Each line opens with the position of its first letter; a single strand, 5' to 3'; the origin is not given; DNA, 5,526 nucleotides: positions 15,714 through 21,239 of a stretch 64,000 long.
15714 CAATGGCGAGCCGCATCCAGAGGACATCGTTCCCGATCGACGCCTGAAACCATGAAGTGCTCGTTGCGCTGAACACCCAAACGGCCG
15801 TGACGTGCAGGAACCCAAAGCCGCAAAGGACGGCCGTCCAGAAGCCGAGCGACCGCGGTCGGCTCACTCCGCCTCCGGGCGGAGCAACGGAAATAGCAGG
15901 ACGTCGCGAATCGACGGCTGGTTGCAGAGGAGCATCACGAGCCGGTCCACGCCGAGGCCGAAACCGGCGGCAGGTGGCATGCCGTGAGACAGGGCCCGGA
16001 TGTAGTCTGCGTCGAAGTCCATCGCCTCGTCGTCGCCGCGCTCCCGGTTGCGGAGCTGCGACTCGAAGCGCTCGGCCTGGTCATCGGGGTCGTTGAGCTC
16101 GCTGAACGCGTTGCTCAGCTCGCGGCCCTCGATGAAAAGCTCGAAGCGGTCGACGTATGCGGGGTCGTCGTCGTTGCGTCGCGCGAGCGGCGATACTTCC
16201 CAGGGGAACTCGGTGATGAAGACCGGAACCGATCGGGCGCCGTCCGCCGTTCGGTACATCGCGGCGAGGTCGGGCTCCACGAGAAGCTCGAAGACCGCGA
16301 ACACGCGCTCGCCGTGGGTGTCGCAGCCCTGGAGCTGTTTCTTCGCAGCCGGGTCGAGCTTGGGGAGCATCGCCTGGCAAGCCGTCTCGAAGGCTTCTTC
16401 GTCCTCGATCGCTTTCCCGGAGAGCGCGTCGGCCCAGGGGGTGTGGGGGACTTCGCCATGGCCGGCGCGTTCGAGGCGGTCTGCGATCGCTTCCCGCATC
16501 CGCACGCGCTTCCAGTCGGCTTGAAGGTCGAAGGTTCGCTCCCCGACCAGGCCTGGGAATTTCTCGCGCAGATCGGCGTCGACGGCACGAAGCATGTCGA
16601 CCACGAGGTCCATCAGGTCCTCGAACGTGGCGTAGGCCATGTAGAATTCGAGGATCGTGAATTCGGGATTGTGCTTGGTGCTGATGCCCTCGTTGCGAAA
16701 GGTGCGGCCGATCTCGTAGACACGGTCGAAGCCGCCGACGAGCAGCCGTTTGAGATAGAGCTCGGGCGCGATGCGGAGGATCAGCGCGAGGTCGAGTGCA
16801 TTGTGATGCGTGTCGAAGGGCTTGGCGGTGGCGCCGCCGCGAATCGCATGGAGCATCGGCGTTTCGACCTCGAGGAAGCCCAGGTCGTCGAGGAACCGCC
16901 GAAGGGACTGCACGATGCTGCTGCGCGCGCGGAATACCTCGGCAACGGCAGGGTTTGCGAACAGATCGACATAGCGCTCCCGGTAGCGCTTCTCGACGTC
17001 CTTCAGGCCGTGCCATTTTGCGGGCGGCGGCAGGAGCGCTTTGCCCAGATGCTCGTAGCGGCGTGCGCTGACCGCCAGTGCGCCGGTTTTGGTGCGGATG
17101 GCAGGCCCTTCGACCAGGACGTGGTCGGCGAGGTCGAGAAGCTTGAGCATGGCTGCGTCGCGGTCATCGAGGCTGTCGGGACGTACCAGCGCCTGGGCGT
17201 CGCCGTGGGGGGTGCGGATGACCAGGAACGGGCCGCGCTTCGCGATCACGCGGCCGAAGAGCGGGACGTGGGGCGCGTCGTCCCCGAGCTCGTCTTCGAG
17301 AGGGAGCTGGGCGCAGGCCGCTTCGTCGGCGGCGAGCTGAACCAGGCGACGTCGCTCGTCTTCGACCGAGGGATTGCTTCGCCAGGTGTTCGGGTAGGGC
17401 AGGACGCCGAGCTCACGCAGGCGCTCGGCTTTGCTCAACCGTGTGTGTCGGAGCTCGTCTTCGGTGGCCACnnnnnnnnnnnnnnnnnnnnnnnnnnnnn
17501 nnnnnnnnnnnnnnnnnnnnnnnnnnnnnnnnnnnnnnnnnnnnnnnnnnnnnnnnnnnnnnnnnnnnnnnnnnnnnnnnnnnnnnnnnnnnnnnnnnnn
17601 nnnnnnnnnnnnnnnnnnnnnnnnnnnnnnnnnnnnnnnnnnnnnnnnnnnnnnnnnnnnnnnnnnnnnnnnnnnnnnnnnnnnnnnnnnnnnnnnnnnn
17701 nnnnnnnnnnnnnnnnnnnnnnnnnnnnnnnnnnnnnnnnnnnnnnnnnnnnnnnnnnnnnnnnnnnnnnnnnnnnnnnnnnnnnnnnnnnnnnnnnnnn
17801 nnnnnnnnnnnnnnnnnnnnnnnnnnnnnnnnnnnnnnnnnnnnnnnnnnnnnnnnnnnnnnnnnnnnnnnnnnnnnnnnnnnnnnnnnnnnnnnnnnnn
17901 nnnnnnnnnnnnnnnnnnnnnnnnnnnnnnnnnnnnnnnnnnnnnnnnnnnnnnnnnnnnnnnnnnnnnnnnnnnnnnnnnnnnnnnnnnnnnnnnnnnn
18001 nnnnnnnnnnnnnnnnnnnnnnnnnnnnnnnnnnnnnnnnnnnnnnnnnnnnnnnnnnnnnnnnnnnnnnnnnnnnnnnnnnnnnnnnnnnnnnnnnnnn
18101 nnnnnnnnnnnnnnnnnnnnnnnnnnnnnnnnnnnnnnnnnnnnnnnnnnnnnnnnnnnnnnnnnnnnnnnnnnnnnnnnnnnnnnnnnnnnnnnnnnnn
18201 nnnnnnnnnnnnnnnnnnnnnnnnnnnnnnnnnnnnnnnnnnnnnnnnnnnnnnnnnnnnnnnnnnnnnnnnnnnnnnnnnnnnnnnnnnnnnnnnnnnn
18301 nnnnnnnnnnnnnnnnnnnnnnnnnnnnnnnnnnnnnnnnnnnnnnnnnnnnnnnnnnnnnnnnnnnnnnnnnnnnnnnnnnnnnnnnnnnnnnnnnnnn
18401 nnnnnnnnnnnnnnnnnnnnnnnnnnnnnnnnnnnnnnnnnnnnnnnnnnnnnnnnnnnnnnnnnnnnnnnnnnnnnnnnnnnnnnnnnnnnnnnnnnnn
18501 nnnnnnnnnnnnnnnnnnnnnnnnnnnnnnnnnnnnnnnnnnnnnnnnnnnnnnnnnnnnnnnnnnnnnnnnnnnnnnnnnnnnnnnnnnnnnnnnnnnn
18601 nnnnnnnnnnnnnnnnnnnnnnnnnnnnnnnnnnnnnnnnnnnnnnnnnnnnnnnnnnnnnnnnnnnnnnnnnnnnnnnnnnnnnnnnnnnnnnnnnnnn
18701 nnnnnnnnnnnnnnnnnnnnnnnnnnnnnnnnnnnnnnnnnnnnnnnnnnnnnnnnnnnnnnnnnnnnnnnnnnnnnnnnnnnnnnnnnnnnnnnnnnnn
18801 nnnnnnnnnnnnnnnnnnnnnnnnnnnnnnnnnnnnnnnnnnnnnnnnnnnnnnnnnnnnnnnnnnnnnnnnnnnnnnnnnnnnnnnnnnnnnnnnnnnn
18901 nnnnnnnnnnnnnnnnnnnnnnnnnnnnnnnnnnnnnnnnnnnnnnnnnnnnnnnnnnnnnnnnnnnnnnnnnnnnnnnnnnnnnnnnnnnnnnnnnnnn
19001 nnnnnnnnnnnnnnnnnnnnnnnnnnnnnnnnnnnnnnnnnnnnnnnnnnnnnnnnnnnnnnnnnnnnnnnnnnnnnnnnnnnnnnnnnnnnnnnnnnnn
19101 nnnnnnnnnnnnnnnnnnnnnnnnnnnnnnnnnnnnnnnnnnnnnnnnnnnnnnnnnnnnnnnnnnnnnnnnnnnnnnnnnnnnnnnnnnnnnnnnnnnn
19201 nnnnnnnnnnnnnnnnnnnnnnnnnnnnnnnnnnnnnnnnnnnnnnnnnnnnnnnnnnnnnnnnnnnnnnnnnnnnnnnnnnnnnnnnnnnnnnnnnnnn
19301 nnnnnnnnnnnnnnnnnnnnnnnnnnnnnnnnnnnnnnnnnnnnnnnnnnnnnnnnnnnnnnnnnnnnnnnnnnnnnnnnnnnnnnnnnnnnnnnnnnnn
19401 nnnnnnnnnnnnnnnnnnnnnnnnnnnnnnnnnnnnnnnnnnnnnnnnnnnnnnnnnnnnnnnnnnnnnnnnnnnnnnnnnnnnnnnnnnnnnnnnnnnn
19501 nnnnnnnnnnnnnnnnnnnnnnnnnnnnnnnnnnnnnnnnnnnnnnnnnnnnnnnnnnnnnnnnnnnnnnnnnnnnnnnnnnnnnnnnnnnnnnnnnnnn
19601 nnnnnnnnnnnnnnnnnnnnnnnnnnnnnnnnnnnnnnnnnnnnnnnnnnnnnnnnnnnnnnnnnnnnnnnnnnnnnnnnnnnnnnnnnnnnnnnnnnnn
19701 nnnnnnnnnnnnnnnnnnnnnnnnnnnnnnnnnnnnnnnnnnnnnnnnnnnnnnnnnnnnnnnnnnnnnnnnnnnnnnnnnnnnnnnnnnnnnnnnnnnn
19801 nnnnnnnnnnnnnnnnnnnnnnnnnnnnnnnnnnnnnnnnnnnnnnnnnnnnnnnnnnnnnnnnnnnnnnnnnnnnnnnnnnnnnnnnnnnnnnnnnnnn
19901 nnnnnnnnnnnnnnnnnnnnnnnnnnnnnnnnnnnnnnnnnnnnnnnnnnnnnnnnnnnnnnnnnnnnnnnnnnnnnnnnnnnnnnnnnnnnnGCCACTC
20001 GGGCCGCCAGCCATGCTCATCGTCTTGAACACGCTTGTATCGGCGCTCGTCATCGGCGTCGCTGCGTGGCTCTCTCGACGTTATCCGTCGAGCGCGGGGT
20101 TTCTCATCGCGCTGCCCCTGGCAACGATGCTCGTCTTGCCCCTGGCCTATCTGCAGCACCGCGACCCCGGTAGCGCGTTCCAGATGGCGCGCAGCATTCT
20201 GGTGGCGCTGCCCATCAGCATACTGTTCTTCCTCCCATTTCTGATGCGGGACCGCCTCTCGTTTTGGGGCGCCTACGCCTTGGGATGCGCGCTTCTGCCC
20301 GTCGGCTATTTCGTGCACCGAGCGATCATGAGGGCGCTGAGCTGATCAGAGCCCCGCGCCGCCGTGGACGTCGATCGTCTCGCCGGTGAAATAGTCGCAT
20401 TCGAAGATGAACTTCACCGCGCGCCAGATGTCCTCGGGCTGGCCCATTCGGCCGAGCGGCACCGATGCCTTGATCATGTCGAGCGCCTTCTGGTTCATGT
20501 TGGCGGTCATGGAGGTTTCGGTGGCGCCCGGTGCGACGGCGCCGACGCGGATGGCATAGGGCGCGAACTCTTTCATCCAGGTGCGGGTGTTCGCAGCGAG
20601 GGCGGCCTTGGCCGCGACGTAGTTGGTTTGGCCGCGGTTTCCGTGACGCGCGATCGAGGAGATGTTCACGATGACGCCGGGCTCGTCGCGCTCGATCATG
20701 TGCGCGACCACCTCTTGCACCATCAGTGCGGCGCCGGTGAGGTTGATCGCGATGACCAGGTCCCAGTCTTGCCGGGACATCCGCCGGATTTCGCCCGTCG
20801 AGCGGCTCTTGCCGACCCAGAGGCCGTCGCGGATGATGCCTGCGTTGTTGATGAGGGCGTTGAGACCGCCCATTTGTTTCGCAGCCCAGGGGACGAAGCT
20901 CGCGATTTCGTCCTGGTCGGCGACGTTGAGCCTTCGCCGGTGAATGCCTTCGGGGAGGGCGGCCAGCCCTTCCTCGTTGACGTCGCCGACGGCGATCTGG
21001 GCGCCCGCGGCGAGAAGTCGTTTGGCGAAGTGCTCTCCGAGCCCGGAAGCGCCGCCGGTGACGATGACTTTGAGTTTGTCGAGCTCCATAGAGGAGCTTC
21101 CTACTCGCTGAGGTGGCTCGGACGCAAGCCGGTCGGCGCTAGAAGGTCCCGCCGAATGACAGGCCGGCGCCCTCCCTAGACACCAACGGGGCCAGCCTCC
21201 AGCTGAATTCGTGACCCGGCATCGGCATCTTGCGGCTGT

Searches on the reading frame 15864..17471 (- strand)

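Call 44: search_protein_families(library=pfam, proteins=[window:15864-17471:-], max_evalue=0.00001)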
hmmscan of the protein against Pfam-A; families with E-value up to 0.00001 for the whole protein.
window:15864-17471:- (535 aa): 2 families
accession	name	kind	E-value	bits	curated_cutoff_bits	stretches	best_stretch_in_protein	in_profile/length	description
PF00152.25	tRNA-synt_2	-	3.4e-88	296.1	25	1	159-529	2-306/308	tRNA synthetases class II (D, K and N)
PF01409.25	tRNA-synt_2d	-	6.3e-06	26.3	19.8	0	251-301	105-158/246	tRNA synthetases class II core domain (F)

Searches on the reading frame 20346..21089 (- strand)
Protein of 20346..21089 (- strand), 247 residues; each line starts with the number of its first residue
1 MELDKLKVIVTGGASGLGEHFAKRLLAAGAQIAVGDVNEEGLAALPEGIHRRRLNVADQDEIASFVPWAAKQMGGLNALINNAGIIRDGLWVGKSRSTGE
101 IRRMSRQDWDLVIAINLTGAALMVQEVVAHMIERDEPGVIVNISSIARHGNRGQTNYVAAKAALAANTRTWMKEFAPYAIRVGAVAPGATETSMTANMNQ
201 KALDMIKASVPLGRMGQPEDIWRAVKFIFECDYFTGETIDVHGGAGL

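Call 44: search_protein_families(library=pfam, proteins=[window:20346-21089:-], max_evalue=0.00001)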
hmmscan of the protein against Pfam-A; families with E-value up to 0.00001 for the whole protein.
window:20346-21089:- (247 aa): 3 families
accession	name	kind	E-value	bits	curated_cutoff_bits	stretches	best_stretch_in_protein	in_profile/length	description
PF13561.12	adh_short_C2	-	3.1e-45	155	27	1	14-244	3-234/236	Enoyl-(Acyl carrier protein) reductase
PF00106.31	adh_short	-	9.8e-45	152.9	26.6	1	8-201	3-193/195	short chain dehydrogenase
PF08659.16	KR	-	2.4e-10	41.1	22.6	1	8-173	3-165/180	KR domain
